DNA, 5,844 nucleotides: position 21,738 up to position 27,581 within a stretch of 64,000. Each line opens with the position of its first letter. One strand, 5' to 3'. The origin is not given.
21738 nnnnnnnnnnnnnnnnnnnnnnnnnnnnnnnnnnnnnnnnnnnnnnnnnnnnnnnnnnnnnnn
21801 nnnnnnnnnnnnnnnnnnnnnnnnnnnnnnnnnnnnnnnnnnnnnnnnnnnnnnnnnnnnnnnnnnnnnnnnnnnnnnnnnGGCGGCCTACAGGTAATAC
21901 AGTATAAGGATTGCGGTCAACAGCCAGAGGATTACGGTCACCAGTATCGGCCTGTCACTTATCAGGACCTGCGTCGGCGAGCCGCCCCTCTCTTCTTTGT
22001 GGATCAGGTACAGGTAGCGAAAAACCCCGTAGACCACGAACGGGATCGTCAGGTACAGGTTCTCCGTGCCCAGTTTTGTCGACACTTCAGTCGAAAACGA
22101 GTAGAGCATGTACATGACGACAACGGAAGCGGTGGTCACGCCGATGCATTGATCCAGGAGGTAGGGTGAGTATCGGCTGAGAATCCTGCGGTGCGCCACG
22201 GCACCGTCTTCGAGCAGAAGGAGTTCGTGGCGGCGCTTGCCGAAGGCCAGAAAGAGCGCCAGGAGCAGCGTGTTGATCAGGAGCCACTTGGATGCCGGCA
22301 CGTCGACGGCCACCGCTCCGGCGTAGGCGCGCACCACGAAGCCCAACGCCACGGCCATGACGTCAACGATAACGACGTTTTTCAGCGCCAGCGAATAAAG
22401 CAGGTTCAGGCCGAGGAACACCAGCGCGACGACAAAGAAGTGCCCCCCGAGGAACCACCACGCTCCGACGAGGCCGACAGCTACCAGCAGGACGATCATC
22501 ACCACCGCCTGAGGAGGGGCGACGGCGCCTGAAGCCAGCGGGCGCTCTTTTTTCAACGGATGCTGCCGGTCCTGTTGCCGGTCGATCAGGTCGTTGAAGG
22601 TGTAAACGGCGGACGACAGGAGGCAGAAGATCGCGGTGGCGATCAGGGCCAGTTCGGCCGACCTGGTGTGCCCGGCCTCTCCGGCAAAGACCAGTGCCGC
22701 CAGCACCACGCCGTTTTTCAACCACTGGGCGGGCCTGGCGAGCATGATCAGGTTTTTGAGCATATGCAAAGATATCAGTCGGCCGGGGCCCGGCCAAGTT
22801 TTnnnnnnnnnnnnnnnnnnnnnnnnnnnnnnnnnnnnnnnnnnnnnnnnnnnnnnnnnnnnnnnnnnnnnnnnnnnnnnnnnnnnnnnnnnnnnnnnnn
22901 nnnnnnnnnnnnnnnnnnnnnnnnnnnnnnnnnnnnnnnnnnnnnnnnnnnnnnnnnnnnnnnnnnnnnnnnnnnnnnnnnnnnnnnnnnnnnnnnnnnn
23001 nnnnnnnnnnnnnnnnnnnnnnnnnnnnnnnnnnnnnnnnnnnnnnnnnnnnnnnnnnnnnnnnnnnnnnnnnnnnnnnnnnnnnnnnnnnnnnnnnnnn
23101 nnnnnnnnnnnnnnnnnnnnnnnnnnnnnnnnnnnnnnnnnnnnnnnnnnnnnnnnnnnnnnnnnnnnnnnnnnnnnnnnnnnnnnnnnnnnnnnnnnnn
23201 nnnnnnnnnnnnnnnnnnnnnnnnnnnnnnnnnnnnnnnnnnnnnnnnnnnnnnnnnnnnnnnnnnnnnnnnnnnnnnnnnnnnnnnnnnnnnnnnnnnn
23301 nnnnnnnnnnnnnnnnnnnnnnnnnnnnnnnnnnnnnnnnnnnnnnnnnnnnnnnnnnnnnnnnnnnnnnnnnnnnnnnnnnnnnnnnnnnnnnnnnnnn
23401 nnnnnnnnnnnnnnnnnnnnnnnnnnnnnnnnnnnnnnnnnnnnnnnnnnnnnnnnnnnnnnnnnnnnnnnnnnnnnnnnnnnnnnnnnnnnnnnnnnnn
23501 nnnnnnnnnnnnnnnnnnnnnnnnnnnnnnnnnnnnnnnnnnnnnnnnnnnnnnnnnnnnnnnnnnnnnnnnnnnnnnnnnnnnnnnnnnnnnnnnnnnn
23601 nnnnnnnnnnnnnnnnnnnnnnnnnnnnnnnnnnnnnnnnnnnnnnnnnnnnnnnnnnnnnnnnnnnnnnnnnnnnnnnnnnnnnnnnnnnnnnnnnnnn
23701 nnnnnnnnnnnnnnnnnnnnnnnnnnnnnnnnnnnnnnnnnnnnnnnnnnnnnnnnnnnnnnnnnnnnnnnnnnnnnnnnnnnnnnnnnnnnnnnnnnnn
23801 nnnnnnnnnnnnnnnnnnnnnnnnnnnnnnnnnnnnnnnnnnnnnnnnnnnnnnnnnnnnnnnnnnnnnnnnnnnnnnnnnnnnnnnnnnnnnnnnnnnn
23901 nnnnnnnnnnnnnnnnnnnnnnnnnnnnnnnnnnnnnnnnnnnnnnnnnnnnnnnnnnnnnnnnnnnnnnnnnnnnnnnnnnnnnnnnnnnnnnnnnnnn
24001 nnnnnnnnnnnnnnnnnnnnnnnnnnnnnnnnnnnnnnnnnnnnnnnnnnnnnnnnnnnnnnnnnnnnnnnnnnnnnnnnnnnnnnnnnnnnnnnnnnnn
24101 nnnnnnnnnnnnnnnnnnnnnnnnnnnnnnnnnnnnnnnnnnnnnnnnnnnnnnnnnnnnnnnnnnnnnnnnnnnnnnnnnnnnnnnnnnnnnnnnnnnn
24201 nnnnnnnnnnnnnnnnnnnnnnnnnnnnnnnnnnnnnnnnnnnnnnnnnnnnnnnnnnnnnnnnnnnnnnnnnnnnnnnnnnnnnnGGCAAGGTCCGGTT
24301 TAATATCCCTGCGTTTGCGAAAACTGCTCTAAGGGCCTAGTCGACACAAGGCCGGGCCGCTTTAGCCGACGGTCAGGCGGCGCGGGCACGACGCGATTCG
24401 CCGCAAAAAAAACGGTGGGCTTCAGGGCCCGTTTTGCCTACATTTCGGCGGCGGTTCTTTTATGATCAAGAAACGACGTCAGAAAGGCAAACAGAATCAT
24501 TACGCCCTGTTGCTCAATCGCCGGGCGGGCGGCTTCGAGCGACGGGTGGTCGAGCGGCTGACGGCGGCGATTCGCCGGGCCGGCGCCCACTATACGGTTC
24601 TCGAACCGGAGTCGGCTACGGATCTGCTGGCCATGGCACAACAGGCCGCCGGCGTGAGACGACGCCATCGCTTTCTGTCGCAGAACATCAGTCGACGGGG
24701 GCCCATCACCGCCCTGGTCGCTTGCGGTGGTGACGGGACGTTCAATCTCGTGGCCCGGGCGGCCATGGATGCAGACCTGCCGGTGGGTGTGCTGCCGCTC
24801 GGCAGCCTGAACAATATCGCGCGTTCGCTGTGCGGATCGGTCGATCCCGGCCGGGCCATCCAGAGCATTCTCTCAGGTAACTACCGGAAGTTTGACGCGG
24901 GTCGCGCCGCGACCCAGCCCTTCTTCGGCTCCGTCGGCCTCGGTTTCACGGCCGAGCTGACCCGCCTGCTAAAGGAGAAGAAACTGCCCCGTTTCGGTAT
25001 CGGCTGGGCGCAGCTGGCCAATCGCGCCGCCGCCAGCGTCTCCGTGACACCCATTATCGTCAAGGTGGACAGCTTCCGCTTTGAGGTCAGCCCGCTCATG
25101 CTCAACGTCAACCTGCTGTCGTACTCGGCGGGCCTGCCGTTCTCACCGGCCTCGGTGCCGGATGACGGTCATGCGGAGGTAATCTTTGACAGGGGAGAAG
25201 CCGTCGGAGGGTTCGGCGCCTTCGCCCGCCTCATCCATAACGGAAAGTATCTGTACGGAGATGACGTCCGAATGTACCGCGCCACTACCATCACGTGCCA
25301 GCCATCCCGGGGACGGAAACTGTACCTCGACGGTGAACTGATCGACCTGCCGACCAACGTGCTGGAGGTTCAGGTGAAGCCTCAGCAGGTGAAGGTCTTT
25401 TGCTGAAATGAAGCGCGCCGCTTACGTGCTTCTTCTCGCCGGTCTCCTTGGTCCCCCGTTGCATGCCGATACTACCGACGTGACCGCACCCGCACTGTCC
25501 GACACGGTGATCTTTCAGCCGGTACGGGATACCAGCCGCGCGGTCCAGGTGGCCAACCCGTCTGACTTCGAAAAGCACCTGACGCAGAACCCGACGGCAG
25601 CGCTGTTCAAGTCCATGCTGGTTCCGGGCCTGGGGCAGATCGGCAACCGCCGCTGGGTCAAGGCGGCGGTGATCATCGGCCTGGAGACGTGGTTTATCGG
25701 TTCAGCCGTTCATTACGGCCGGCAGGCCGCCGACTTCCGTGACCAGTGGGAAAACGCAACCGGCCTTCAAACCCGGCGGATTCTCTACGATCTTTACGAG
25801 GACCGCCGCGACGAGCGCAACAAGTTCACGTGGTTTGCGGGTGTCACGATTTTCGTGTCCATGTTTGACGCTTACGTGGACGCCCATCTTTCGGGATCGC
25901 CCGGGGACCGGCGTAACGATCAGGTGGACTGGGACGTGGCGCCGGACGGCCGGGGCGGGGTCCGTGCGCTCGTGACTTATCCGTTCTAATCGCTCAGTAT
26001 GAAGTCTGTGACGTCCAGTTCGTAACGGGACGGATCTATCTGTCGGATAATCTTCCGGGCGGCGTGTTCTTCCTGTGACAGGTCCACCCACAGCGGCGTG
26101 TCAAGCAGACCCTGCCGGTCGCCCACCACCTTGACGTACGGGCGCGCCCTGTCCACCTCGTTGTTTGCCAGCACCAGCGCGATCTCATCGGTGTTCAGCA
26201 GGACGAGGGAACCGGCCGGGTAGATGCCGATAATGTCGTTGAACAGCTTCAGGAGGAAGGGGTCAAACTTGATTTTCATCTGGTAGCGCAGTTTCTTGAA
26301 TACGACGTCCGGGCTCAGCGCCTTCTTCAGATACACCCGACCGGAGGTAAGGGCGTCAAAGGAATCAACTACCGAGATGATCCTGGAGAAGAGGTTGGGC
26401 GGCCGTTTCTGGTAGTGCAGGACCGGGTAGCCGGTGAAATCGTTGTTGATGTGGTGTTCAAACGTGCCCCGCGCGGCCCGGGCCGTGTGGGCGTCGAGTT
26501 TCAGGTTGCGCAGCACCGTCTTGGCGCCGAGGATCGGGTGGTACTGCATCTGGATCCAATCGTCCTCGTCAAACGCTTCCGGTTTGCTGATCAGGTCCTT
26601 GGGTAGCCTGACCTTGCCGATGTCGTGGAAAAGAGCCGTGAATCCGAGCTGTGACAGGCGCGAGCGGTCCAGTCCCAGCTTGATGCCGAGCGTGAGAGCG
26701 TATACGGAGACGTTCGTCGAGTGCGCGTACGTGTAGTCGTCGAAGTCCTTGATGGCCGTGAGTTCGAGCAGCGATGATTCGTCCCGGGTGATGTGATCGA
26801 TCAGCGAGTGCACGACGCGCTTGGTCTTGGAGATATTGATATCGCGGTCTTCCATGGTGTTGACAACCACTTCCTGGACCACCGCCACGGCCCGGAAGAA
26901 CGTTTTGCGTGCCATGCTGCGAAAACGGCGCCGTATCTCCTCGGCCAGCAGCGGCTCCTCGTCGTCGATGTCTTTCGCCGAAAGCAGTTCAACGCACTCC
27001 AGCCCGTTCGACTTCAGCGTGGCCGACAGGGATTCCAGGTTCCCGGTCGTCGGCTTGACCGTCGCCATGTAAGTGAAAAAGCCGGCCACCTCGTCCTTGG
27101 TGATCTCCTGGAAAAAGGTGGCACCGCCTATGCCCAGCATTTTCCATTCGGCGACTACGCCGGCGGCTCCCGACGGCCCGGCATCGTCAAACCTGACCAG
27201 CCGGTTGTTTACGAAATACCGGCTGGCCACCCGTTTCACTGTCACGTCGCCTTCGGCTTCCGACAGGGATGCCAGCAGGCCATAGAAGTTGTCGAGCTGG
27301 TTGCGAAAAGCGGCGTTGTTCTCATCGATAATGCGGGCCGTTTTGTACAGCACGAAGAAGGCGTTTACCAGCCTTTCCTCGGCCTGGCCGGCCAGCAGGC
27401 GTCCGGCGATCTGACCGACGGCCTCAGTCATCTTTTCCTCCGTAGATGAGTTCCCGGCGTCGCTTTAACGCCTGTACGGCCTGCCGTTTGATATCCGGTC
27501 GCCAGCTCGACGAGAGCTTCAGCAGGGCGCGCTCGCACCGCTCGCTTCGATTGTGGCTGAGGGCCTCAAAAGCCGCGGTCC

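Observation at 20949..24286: Exosortase-EpsI operon continues into a UbiA-type polyprenyl-phosphate transferase and a lipoprotein; no PEP-CTERM substrate in 64 kb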

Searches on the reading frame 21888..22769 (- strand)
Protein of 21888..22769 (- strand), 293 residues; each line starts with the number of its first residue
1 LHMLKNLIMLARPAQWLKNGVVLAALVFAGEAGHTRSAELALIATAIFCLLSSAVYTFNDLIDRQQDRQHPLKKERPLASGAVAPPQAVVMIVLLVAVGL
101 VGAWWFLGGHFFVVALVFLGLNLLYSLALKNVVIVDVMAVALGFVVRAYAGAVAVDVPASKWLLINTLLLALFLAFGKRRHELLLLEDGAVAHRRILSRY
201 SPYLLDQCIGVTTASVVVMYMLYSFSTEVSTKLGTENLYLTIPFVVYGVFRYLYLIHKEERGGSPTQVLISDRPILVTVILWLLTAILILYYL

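Call 4: search_protein_families(library=ncbifam, proteins=[window:21888-22769:-], max_evalue=0.01)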
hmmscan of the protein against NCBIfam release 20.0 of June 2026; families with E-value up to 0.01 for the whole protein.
window:21888-22769:- (293 aa): 21 families
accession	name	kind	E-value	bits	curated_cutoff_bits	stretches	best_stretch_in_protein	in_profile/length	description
NF008977.0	PRK12324.1-2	equivalog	7.3e-82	275.1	234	1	3-291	1-288/297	decaprenyl-phosphate phosphoribosyltransferase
NF008978.0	PRK12324.1-4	equivalog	6.9e-62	209.2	207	1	5-291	33-320/322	decaprenyl-phosphate phosphoribosyltransferase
NF006088.0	PRK08238.1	equivalog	4.6e-51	174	351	1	3-286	191-476/482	UbiA family prenyltransferase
NF008976.0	PRK12324.1-1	equivalog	1.9e-42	145.7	474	1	6-285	20-298/306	decaprenyl-phosphate phosphoribosyltransferase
NF009523.0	PRK12884.1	equivalog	1.9e-13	50.2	269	1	4-168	4-163/279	prenyltransferase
TIGR01475.1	ubiA_other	subfamily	4.7e-10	39.4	180.8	1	27-165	26-160/282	UbiA-like polyprenyltransferase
TIGR01474.1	ubiA_proteo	equivalog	2.3e-09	37.2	275.45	1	10-164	19-166/282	4-hydroxybenzoate octaprenyltransferase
NF045897.1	SCO3242_trans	equivalog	2.6e-09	37.1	260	1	29-150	22-141/287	SCO3242 family prenyltransferase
TIGR01473.1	cyoE_ctaB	equivalog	3.9e-09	36.7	210.3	1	10-181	6-174/281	heme o synthase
NF009522.0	PRK12883.1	equivalog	1.8e-08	34.3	353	1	4-156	3-151/279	geranylgeranylglycerol-phosphate geranylgeranyltransferase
NF035940.1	prenyl_rel_EboC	equivalog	2.3e-07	30.5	250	1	22-135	23-132/292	UbiA-like protein EboC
NF009609.0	PRK13106.1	equivalog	5.4e-07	29.3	349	1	33-156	44-164/301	prenyltransferase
NF005742.0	PRK07566.1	equivalog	7.2e-07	28.6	313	1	3-176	27-201/315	chlorophyll synthase ChlG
NF009524.0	PRK12886.1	equivalog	2.2e-06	27.3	387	1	31-176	36-173/291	prenyltransferase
NF009515.0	PRK12874.1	equivalog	4e-06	26.4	392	1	21-170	26-176/291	4-hydroxybenzoate polyprenyltransferase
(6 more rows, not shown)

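Call 5: search_protein_families(library=pfam, proteins=[window:21888-22769:-], max_evalue=0.01)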
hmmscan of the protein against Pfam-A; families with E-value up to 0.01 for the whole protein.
window:21888-22769:- (293 aa): 1 family
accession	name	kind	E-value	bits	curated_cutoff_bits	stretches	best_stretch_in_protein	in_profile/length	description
PF01040.23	UbiA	-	6.2e-24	85.1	34.2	1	23-261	6-237/250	UbiA prenyltransferase family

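Call 28: search_solved_structures(query=window:21888-22763:-, max_evalue=0.001, show_alignments=1)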
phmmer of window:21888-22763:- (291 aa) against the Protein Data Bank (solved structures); distinct sequences matched with E-value up to 0.001: 4.
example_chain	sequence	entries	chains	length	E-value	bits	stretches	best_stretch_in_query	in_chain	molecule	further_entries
8j8j_D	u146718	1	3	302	5e-36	127.9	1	5-284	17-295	Decaprenyl-phosphate phosphoribosyltransferase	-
8j8k_A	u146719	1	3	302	2.8e-26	95.9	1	5-284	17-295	Decaprenyl-phosphate phosphoribosyltransferase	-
9sau_C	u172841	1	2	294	5.4e-05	26.1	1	6-114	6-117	Chlorophyll a synthase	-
9sas_C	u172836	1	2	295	6.9e-05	25.8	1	6-115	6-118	Chlorophyll a synthase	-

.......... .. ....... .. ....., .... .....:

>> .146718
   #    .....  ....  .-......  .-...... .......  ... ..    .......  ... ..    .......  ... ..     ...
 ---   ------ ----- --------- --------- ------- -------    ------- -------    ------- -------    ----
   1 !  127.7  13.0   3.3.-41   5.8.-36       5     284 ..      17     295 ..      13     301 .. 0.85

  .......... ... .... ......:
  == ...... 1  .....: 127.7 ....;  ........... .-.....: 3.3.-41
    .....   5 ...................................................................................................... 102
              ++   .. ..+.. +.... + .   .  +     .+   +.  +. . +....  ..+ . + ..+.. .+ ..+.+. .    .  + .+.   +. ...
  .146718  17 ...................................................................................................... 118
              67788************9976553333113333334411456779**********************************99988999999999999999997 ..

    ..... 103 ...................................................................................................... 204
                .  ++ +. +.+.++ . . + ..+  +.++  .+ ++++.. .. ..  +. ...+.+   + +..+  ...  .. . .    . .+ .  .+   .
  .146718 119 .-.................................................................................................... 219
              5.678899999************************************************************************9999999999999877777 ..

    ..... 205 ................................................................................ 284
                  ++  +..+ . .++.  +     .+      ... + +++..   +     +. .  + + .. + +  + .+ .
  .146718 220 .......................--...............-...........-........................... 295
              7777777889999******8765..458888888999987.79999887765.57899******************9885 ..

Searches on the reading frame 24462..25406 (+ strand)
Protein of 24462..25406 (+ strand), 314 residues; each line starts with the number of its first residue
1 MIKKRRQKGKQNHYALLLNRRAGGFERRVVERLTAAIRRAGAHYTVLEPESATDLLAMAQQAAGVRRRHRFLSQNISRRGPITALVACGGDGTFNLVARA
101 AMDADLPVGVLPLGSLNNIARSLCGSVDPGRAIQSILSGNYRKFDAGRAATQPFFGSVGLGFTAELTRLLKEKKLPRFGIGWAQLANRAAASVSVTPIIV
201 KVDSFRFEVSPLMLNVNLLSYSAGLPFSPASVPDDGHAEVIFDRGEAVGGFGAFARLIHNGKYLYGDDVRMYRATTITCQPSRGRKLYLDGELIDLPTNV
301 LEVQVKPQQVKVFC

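Call 27: search_protein_families(library=ncbifam, proteins=[window:24462-25406:+], max_evalue=0.00001)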
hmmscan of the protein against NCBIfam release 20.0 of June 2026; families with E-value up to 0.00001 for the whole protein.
window:24462-25406:+ (314 aa): 11 families
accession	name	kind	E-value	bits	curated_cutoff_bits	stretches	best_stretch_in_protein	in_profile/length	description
NF009604.0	PRK13057.1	equivalog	2.4e-30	105.5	274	1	72-313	51-293/302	lipid kinase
TIGR00147.1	TIGR00147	subfamily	4.7e-19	68.5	118.65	1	82-311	58-291/296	YegS/Rv2252/BmrU family lipid kinase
NF002033.0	PRK00861.1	subfamily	1.1e-17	63.6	293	1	82-179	67-164/328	putative lipid kinase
NF040993.1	MamU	equivalog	3.6e-15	56.1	400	1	15-180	4-156/296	lipid kinase MamU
NF009025.0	PRK12361.1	equivalog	7.9e-13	47.5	505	1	82-167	297-386/546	hypothetical protein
NF009603.0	PRK13055.1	subfamily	6.5e-12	45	342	1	84-293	62-280/335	diacylglycerol kinase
NF009874.0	PRK13337.1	equivalog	6e-11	41.8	385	1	84-302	61-284/305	diacylglycerol kinase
NF009605.0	PRK13059.1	equivalog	1.1e-09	37.7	313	1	85-293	60-272/295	putative lipid kinase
NF008882.0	PRK11914.1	equivalog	1.4e-09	37.5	302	1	82-303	65-294/306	diacylglycerol kinase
NF009602.0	PRK13054.1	equivalog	1.9e-09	37.1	284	1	82-309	57-287/301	lipid kinase YegS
TIGR03702.1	lip_kinase_YegS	equivalog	1.2e-07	31.1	387.45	1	82-187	53-162/295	lipid kinase YegS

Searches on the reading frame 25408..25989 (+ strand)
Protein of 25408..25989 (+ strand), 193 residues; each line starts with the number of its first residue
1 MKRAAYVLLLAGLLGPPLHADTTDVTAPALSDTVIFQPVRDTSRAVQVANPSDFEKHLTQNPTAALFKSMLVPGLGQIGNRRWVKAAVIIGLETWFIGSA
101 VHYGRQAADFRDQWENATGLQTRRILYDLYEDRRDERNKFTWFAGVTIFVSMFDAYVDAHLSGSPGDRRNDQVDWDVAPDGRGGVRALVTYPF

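Call 27: search_protein_families(library=ncbifam, proteins=[window:25408-25989:+], max_evalue=0.00001)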
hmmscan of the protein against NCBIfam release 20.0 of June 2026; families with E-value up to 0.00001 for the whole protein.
window:25408-25989:+ (193 aa): 0 families

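Call 83: search_protein_families(library=pfam, proteins=[window:25408-25989:+], max_evalue=0.001)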
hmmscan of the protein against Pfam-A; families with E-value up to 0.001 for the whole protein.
window:25408-25989:+ (193 aa): 1 family
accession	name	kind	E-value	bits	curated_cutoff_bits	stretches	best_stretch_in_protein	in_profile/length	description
PF18935.5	DUF5683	-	1e-11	45.5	26.7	1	60-162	3-116/151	Family of unknown function (DUF5683)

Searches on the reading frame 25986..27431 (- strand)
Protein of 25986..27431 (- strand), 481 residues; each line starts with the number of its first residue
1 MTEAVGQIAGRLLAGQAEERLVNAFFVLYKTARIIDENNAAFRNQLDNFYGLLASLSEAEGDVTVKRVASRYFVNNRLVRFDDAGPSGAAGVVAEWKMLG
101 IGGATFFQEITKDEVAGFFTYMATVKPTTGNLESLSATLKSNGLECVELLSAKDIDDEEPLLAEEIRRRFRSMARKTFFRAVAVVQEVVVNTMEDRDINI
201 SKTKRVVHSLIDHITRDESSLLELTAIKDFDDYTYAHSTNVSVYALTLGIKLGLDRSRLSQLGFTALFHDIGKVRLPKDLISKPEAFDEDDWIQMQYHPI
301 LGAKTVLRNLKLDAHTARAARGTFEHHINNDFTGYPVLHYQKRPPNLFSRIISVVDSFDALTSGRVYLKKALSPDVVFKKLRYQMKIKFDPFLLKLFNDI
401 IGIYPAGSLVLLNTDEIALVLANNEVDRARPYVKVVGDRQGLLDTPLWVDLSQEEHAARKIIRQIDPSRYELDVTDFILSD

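Call 53: search_protein_families(library=ncbifam, proteins=[window:25986-27431:-], max_evalue=0.000001)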
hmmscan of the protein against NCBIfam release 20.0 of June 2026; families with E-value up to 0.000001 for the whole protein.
window:25986-27431:- (481 aa): 1 family
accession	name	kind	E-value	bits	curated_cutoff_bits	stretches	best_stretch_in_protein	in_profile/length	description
NF053512.1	nitric_RR_NosR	exception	1.1e-13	51.1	400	1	233-401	191-354/422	response regulator c-di-GMP phosphodiesterase, NosR family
